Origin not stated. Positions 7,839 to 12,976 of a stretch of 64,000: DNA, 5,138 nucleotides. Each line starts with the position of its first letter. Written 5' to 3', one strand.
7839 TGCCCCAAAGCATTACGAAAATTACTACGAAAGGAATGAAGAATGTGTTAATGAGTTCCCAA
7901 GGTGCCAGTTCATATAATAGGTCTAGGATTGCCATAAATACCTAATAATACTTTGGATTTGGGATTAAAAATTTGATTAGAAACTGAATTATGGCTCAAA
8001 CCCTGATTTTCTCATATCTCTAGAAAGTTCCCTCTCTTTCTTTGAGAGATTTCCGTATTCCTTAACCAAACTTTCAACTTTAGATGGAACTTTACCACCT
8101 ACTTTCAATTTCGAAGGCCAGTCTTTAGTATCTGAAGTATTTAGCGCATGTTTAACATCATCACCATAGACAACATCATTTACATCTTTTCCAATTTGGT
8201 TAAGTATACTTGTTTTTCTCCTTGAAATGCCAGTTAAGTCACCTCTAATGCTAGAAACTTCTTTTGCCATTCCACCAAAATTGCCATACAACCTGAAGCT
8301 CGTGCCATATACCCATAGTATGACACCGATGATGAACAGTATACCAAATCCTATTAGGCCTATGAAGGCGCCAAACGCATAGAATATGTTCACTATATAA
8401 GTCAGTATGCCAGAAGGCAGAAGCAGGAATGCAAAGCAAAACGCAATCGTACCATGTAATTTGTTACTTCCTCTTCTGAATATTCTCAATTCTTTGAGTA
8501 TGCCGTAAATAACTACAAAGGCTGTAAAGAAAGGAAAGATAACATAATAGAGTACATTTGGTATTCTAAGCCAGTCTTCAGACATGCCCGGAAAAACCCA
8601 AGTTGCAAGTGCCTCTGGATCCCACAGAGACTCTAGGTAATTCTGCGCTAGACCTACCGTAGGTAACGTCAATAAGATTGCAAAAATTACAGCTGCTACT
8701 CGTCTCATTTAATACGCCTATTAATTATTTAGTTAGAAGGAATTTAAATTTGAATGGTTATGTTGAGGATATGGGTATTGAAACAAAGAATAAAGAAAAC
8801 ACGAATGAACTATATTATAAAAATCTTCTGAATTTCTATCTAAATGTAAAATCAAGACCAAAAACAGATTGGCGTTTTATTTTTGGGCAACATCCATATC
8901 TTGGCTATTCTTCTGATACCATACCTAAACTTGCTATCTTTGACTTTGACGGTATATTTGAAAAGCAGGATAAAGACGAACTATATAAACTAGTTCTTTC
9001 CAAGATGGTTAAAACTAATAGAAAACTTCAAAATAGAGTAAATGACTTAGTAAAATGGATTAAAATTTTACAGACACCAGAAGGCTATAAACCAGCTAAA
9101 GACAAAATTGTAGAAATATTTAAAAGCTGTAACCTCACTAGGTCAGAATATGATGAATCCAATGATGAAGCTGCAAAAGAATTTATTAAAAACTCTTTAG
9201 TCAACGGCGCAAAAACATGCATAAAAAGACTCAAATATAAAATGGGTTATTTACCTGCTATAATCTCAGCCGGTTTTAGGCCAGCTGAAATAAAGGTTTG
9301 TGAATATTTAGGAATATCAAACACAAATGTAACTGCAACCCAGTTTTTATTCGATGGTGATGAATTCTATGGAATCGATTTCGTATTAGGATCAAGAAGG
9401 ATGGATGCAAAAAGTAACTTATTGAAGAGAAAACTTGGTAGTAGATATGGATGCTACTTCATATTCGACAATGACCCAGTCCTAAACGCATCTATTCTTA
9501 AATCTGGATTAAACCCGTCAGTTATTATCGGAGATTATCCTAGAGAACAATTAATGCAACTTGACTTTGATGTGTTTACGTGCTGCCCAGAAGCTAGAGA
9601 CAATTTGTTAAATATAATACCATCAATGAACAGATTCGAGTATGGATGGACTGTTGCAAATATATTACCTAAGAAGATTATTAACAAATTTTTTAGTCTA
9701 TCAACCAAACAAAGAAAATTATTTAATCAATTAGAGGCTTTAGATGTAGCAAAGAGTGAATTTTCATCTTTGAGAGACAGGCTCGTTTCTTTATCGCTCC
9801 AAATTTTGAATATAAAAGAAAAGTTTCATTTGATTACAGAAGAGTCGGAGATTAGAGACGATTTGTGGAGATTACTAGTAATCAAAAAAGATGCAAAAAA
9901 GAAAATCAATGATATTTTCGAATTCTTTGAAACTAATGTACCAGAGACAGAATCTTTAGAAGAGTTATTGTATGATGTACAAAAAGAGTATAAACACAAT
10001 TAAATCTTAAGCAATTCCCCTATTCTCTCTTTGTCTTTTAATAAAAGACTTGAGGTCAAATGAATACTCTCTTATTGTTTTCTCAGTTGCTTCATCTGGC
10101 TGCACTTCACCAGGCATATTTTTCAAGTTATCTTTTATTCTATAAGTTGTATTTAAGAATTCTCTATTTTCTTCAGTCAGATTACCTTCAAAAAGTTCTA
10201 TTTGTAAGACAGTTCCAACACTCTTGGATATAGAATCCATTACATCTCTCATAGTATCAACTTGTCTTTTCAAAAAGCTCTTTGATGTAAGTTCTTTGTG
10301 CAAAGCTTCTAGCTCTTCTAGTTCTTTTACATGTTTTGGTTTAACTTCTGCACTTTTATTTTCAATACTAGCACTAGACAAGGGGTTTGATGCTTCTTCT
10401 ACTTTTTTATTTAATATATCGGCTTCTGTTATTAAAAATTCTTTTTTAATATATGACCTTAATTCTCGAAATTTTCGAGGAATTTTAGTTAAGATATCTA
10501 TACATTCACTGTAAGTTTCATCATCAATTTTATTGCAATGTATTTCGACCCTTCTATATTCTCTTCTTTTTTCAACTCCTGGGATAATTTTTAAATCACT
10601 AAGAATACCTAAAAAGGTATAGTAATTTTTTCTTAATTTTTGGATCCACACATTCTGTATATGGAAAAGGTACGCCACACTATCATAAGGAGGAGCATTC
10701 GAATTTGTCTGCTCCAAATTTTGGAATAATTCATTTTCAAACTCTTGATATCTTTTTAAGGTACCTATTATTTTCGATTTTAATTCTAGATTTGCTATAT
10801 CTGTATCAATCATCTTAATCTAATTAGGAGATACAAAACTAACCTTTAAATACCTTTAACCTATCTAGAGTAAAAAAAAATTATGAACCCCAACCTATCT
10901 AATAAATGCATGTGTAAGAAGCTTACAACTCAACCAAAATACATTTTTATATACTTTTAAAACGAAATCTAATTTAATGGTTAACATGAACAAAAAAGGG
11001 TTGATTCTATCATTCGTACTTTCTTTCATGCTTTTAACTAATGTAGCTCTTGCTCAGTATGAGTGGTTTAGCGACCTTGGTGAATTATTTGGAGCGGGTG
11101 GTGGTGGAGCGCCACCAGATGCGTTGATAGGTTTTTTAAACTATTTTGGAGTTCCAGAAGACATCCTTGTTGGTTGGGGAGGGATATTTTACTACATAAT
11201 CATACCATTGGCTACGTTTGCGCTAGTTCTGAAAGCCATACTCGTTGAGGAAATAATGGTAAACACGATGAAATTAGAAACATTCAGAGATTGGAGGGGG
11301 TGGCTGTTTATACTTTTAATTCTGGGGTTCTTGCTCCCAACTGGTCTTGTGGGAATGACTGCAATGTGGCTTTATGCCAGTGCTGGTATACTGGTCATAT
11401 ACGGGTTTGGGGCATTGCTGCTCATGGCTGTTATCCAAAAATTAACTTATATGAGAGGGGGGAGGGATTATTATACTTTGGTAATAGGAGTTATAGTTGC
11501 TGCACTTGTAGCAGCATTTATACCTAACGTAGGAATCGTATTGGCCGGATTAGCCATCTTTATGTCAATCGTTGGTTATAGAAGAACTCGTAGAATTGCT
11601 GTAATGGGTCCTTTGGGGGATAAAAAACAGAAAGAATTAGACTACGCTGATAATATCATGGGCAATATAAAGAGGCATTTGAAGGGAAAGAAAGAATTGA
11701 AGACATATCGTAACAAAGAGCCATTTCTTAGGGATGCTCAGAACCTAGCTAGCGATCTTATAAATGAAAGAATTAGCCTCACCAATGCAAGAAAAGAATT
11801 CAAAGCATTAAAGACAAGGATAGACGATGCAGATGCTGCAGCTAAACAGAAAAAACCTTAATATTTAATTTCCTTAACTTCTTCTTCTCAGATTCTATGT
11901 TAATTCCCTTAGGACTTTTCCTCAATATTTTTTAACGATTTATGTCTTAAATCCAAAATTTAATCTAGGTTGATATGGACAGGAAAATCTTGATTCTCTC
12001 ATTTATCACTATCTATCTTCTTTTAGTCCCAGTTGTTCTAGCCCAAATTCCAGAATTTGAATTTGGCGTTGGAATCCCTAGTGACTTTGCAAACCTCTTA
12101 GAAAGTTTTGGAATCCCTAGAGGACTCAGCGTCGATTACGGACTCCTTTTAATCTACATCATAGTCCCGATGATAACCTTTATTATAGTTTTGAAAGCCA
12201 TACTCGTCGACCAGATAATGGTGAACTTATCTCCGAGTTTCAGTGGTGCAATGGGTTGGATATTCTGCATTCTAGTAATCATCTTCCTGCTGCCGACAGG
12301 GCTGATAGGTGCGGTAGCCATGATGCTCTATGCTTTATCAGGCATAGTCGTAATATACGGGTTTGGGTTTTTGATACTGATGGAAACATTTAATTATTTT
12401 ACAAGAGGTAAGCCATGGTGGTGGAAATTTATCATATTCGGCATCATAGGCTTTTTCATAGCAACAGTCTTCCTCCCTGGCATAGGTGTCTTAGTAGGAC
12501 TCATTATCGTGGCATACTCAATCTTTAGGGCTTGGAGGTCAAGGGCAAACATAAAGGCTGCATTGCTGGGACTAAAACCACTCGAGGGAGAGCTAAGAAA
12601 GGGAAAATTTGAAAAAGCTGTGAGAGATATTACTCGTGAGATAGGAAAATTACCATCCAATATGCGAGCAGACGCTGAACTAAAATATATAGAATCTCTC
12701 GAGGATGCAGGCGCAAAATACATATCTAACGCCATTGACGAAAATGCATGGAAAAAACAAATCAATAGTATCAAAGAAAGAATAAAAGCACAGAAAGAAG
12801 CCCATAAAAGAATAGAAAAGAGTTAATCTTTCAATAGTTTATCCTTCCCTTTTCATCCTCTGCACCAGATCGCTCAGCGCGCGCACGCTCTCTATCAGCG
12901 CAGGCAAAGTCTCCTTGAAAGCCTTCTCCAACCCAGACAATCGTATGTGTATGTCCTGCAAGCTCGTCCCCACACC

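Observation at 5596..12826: Seven-member paralogous membrane protein family flanking the pilus locus, in two architectural subgroups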

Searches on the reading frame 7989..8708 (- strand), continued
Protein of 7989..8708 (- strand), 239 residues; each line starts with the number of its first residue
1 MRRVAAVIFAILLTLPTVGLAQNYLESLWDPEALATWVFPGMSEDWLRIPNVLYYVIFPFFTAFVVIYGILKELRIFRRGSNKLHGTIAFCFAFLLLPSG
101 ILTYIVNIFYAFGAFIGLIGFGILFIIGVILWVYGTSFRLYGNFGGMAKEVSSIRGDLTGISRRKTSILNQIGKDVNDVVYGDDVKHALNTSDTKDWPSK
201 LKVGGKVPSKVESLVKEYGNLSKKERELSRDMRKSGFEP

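Call 85: list_cluster_members(proteins=[P0246, P0254, P0150, P0196, P0256, P0228, P0166, P0217, P0225, P0174])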
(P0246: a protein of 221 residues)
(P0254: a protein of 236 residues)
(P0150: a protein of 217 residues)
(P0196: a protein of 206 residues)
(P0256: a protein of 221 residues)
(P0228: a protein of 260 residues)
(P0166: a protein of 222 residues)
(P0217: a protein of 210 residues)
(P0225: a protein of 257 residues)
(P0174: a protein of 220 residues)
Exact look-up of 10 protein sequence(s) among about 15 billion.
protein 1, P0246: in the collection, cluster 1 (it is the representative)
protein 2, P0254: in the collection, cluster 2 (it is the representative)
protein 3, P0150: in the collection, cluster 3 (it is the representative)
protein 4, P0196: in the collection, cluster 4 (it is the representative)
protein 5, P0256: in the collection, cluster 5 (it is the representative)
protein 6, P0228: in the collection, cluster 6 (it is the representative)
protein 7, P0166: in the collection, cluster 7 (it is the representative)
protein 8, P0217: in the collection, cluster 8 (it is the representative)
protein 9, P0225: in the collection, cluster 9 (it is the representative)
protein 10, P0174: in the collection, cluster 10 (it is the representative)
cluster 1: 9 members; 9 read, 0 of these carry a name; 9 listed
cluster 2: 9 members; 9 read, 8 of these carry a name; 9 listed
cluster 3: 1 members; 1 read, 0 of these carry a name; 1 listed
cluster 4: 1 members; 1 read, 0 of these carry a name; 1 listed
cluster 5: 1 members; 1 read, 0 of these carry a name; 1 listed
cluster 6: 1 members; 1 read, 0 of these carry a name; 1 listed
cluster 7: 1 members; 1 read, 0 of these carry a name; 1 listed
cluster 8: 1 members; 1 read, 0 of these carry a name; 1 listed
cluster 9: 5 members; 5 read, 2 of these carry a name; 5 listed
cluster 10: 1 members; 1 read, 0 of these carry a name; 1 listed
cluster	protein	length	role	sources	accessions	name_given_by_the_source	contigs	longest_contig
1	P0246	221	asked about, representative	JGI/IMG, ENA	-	-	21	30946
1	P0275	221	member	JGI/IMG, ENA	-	-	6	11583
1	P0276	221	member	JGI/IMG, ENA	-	-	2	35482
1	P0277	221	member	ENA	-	-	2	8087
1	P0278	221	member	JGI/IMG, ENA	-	-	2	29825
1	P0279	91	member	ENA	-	-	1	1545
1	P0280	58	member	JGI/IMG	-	-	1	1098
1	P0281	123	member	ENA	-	-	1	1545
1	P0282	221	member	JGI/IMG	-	-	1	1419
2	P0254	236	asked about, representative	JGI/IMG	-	hypothetical protein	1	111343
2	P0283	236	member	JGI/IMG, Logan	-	hypothetical protein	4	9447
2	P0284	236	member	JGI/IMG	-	hypothetical protein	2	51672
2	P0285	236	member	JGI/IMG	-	hypothetical protein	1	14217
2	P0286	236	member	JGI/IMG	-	hypothetical protein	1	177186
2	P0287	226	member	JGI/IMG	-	hypothetical protein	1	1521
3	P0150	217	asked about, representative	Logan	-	-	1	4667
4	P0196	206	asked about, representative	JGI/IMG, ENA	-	-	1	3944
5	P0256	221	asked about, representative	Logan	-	-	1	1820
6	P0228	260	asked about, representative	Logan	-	-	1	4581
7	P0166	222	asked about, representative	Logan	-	-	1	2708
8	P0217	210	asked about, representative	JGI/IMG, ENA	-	-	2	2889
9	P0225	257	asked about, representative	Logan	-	-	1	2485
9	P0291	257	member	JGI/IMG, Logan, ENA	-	hypothetical protein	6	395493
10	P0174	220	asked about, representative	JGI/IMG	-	-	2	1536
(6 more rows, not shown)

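Call 86: find_encoding_contigs(protein=P0291, flank=10000, max_places=1)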
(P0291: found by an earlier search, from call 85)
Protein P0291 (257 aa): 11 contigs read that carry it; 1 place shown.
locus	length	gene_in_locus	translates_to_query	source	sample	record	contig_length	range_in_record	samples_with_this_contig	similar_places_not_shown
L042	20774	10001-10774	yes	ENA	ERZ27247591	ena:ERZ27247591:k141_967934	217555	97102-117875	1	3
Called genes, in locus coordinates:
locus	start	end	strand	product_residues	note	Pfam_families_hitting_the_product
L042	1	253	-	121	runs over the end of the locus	PF00037:Fer4, PF12797:Fer4_2 (weak), PF13237:Fer4_10, PF14697:Fer4_21, PF13183:Fer4_8, PF12838:Fer4_7, PF13187:Fer4_9, PF00037:Fer4, +8 more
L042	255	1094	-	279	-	PF00146:NADHdh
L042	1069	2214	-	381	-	PF00374:NiFeSe_Hases, PF00346:Complex1_49kDa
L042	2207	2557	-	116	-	PF00329:Complex1_30kDa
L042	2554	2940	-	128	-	PF01058:Oxidored_q6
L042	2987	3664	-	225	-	PF08713:DNA_alkylation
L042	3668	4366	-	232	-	PF02616:SMC_ScpA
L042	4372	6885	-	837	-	PF02463:SMC_N, PF13175:AAA_15, PF13476:AAA_23, PF06470:SMC_hinge, PF13304:AAA_21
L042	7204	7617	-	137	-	-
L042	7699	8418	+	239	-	-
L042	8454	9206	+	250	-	-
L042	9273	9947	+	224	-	-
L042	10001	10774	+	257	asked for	-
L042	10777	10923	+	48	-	-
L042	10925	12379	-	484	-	PF02934:GatB_N, PF02637:GatB_Yqey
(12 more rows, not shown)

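Call 87: find_encoding_contigs(protein=P0286, flank=10000, max_places=1)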
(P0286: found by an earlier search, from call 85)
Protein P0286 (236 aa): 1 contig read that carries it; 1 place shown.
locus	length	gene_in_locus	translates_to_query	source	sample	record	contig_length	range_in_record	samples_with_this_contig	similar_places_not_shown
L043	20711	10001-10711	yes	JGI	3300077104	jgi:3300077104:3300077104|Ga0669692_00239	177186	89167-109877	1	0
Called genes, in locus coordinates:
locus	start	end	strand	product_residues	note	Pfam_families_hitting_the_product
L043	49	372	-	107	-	-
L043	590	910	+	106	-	-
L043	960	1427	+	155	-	PF04073:tRNA_edit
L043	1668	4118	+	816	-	PF00133:tRNA-synt_1, PF01406:tRNA-synt_1e (faint), PF09334:tRNA-synt_1g, PF13603:tRNA-synt_1_2, PF00133:tRNA-synt_1, PF09334:tRNA-synt_1g (weak), PF08264:Anticodon_1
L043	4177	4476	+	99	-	PF02680:DUF211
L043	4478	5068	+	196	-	PF07690:MFS_1 (faint), PF01988:VIT1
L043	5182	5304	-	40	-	-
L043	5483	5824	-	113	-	PF00355:Rieske, PF13806:Rieske_2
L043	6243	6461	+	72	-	-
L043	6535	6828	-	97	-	-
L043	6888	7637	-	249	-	-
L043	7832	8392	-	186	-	PF00665:rve, PF24764:rva_4, PF13683:rve_3, PF13333:rve_2 (weak)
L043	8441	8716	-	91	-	PF01527:HTH_Tnp_1, PF06056:Terminase_5 (weak), PF13384:HTH_23, PF13518:HTH_28, PF13551:HTH_29, PF13565:HTH_32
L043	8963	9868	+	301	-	PF00892:EamA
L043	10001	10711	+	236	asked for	-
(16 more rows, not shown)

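Call 88: find_encoding_contigs(protein=P0276, flank=10000, max_places=1)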
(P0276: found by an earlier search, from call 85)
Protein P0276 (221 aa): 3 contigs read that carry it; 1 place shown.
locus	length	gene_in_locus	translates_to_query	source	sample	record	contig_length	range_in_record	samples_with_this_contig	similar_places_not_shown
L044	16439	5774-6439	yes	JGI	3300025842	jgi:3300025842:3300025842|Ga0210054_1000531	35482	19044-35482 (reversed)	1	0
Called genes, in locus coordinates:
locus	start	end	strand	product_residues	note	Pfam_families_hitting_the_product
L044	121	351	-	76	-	-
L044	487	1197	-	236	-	PF02616:SMC_ScpA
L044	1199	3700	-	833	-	PF02463:SMC_N, PF13175:AAA_15, PF13476:AAA_23 (faint), PF13555:AAA_29 (weak), PF13304:AAA_21 (weak), PF06470:SMC_hinge, PF13304:AAA_21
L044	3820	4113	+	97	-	-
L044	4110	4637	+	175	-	PF11848:DUF3368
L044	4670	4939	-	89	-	-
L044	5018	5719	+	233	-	-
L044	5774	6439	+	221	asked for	-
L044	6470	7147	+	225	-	-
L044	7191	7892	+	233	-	-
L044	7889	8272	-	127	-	PF00571:CBS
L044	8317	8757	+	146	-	-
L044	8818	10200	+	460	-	PF01637:ATPase_2, PF13173:AAA_14, PF13401:AAA_22, PF03008:DUF234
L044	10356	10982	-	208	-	-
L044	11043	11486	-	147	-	-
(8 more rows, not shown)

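Call 106: search_protein_families(library=phrogs, proteins=[window:7989-8708:-], max_evalue=0.01)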
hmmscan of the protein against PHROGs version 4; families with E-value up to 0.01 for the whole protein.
window:7989-8708:- (239 aa): 0 families

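Call 107: search_protein_families(library=padloc, proteins=[window:7989-8708:-], max_evalue=0.01)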
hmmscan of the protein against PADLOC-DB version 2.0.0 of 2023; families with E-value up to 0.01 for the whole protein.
window:7989-8708:- (239 aa): 0 families

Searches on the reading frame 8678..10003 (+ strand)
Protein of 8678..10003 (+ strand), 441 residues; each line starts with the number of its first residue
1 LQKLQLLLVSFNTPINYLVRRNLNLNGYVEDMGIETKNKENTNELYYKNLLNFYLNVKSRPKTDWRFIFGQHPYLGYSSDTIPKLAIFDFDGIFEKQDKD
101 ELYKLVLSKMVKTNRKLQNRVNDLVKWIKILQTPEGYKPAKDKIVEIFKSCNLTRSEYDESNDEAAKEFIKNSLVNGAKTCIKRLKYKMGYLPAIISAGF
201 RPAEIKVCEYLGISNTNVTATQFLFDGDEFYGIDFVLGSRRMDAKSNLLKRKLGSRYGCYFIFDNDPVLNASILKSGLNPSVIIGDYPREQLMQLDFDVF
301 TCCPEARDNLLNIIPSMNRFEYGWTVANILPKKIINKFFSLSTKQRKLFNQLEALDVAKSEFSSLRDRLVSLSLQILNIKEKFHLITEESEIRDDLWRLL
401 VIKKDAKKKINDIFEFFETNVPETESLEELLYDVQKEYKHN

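Call 7: search_protein_families(library=pfam, proteins=[window:8678-10003:+], max_evalue=0.01)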
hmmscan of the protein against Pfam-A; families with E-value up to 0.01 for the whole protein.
window:8678-10003:+ (441 aa): 0 families

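Call 92: search_protein_families(library=ncbifam, proteins=[window:8771-10003:+], max_evalue=0.1)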
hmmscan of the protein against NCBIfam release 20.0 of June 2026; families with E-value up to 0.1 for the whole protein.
window:8771-10003:+ (410 aa): 3 families
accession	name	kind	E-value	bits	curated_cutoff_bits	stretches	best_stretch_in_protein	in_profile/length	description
TIGR01488.1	HAD-SF-IB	subfamily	3.6e-06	27.1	45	1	54-220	1-149/177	HAD-IB family phosphatase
TIGR01490.1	HAD-SF-IB-hyp1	subfamily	0.004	17.4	98.3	1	54-194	1-136/202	HAD-IB family hydrolase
TIGR00338.1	serB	equivalog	0.029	13.9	144.15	1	141-201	84-141/219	phosphoserine phosphatase SerB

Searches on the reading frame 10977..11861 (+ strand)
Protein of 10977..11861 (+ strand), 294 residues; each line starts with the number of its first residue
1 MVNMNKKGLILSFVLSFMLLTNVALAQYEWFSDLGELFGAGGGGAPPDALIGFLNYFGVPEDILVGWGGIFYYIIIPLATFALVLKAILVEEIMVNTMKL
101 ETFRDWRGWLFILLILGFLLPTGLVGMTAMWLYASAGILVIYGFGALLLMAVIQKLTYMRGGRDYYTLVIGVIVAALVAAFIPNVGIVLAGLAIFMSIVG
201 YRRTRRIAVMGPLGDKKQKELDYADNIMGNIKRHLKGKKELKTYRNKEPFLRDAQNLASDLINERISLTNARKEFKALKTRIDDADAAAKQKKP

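Call 3: search_protein_families(library=pfam, proteins=[window:10977-11861:+], max_evalue=1)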
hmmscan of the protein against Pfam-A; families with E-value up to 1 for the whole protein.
window:10977-11861:+ (294 aa): 0 families

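Call 4: search_protein_families(library=ncbifam, proteins=[window:10977-11861:+], max_evalue=1)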
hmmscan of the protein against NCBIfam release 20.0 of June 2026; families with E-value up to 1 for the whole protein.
window:10977-11861:+ (294 aa): 0 families

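Call 15: find_homologous_proteins(query=A4, max_evalue=0.001)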
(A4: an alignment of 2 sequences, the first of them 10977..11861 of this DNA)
Query A4 (2 sequences) (294 aa, profile of the alignment): 7 proteins with E <= 0.001 among 8000 candidates.
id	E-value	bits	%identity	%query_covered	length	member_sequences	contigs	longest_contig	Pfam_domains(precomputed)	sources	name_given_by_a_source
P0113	6.5e-159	546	100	100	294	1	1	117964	-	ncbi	-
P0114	8.8e-122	424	30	98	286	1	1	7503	-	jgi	jgi:hypothetical protein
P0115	1.2e-83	299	44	55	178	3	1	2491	-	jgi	-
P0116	1.7e-48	184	45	65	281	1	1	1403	-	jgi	jgi:hypothetical protein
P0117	1.8e-45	174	42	76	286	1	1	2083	-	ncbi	-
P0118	1.7e-44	171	45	63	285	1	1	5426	-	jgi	-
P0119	2.3e-41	160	29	96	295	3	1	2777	-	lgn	-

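Call 106: search_protein_families(library=phrogs, proteins=[window:10977-11861:+], max_evalue=0.01)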
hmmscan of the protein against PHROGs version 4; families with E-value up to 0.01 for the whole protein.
window:10977-11861:+ (294 aa): 0 families

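Call 107: search_protein_families(library=padloc, proteins=[window:10977-11861:+], max_evalue=0.01)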
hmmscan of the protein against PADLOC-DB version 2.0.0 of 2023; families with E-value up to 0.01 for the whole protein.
window:10977-11861:+ (294 aa): 0 families

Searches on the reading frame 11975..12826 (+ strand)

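Call 3: search_protein_families(library=pfam, proteins=[window:11975-12826:+], max_evalue=1)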
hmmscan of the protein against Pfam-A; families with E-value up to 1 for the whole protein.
window:11975-12826:+ (283 aa): 1 family
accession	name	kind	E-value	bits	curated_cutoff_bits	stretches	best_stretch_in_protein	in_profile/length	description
PF11780.13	DUF3318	-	0.1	12.9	25.9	1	153-195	82-124/141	Protein of unknown function (DUF3318)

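Call 4: search_protein_families(library=ncbifam, proteins=[window:11975-12826:+], max_evalue=1)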
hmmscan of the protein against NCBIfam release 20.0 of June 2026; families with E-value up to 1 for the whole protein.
window:11975-12826:+ (283 aa): 0 families

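Call 106: search_protein_families(library=phrogs, proteins=[window:11975-12826:+], max_evalue=0.01)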
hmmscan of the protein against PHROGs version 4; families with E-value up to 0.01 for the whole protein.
window:11975-12826:+ (283 aa): 0 families

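Call 107: search_protein_families(library=padloc, proteins=[window:11975-12826:+], max_evalue=0.01)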
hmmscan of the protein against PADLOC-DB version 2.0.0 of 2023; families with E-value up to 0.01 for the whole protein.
window:11975-12826:+ (283 aa): 0 families
